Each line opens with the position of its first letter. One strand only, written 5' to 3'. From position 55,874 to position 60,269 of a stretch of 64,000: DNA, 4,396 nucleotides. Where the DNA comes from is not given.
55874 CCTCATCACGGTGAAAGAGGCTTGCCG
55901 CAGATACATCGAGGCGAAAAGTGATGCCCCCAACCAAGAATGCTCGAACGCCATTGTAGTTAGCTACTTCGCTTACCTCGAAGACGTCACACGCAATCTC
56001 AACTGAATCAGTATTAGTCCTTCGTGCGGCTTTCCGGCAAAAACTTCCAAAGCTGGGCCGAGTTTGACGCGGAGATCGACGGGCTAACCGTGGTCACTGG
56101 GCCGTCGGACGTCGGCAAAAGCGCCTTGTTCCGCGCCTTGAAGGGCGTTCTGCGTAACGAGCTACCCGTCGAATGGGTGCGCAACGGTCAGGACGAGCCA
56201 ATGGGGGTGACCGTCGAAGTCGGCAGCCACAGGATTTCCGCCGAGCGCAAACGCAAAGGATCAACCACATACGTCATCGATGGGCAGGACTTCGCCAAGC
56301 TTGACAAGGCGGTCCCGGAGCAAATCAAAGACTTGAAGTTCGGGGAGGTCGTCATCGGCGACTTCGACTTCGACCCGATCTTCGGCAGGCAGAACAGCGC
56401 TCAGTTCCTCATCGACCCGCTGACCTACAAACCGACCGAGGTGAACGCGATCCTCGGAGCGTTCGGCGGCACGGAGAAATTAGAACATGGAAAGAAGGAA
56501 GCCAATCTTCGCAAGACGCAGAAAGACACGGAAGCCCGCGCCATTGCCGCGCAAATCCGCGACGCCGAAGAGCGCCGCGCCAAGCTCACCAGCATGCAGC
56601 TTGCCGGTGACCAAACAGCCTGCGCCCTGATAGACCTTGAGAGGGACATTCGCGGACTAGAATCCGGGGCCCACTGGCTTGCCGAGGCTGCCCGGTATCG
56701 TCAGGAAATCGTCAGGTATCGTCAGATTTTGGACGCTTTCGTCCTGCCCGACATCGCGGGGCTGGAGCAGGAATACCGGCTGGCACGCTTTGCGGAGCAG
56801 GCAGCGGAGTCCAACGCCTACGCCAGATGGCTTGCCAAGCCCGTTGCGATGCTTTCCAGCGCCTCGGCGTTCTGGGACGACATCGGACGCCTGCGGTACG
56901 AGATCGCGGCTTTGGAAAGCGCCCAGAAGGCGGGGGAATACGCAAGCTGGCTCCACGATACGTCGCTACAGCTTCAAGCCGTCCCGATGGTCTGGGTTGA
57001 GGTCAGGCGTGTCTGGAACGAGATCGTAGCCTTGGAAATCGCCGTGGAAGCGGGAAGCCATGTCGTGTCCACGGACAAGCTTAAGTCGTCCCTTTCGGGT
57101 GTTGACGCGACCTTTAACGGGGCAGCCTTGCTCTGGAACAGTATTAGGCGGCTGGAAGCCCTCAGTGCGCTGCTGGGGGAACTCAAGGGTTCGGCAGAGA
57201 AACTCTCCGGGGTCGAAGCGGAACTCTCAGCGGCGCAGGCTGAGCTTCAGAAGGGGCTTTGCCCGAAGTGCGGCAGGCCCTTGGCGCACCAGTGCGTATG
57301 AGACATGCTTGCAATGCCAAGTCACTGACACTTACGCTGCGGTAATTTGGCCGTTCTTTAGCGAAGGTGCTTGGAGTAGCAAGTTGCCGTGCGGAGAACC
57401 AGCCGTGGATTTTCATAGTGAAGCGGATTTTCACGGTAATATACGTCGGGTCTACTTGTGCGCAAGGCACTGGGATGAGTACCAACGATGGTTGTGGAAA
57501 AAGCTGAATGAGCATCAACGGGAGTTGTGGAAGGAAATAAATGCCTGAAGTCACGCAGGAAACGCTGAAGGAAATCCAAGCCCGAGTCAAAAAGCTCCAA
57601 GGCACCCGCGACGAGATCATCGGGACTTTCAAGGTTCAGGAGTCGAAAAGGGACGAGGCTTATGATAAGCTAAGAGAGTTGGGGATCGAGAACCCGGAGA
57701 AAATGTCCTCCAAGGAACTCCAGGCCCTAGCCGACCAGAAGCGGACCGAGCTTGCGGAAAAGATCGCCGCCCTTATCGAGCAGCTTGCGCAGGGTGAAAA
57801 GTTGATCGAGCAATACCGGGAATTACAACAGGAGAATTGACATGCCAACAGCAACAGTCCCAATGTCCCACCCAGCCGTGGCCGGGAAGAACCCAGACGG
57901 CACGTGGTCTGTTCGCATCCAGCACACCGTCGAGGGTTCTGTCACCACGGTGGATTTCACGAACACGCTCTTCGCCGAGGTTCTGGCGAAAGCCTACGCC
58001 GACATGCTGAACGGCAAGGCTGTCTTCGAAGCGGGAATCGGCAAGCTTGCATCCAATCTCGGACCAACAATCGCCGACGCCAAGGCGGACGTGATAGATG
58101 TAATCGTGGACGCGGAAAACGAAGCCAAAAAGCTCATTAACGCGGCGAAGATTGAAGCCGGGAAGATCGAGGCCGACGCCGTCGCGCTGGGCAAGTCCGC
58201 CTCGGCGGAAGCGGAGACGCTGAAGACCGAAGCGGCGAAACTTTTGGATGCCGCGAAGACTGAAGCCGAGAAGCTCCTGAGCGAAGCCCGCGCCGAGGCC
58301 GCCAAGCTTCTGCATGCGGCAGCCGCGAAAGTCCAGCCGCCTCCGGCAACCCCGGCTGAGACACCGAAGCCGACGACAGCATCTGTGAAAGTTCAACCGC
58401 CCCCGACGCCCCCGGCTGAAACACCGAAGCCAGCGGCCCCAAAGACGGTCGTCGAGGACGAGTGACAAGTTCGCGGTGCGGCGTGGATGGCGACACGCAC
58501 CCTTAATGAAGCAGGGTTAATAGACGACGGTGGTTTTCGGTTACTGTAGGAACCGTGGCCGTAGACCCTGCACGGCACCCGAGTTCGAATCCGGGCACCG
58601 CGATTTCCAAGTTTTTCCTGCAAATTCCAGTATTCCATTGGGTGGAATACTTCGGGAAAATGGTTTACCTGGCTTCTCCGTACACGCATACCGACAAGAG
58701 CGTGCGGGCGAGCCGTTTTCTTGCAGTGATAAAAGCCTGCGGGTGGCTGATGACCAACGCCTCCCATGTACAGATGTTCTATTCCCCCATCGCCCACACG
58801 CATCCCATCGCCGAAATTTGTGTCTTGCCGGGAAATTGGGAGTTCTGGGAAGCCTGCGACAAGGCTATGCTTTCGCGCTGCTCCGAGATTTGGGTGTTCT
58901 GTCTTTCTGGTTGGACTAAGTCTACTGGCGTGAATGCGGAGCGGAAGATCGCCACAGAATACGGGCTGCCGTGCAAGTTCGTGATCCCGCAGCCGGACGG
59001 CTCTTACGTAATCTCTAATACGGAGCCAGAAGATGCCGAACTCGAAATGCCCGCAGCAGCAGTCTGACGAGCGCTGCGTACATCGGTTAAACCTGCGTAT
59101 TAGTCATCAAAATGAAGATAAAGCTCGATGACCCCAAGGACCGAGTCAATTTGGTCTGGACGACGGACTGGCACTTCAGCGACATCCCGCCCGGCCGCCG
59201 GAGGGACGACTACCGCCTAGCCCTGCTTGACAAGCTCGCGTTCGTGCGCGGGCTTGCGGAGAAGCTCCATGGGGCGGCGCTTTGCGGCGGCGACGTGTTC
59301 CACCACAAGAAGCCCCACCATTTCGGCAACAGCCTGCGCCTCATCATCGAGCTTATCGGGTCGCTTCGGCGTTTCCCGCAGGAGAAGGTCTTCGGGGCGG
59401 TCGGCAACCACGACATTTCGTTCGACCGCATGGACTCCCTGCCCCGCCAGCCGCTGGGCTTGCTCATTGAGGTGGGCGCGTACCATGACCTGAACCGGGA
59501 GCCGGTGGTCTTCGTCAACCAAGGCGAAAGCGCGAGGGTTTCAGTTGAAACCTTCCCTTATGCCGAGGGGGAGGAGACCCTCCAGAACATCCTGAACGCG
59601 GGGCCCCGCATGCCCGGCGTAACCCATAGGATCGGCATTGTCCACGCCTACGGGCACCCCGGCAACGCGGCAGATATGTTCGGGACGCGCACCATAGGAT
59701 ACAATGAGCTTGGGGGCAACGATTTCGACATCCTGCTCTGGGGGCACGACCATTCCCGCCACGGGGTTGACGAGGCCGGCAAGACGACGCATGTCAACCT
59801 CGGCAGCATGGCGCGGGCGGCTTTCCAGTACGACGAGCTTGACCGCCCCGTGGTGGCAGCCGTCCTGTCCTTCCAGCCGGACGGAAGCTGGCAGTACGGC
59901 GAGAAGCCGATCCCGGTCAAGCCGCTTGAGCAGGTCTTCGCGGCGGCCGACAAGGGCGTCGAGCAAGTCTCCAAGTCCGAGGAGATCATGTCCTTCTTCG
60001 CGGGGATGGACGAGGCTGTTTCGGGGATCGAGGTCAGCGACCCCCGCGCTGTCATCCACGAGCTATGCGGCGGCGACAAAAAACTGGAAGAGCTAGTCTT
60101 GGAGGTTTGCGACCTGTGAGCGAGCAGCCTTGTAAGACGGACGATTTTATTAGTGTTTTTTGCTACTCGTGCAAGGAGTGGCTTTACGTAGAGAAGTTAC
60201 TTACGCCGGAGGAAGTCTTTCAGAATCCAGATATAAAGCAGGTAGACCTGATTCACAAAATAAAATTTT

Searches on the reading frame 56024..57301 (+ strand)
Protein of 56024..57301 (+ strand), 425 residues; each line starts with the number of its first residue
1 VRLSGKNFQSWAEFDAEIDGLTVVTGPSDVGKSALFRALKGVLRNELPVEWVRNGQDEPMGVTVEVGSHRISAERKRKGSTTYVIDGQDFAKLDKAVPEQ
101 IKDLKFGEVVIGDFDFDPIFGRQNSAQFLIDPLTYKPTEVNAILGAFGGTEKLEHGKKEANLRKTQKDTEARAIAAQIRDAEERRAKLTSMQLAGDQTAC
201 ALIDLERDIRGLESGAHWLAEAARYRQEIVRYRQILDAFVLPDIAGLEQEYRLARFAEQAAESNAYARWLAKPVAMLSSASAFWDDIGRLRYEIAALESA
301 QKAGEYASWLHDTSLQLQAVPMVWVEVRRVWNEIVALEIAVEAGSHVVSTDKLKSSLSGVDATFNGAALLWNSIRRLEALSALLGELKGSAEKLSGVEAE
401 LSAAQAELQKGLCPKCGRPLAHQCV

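Call 12: search_protein_families(library=phrogs, proteins=[window:56024-57301:+], max_evalue=0.001)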
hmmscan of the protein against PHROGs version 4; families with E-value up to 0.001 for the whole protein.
window:56024-57301:+ (425 aa): 4 families
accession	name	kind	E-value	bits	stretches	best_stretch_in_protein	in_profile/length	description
phrog_16465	-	DNA, RNA and nucleotide metabolism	1.6e-13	51.5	1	6-161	11-169/491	exonuclease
phrog_1499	-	unknown function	3.8e-09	37.3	1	4-102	9-108/427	-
phrog_4747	-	unknown function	1.3e-05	25.5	1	6-92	9-107/610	-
phrog_77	-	DNA, RNA and nucleotide metabolism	0.00026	20.6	0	2-39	300-340/967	SbcC-like subunit of palindrome specific endonuclease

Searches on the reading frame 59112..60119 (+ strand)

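Call 12: search_protein_families(library=phrogs, proteins=[window:59112-60119:+], max_evalue=0.001)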
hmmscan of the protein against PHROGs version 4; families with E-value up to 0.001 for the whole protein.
window:59112-60119:+ (335 aa): 1 family
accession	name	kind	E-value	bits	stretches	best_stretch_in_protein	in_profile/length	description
phrog_284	-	DNA, RNA and nucleotide metabolism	0.00053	20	0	73-234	213-358/398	exonuclease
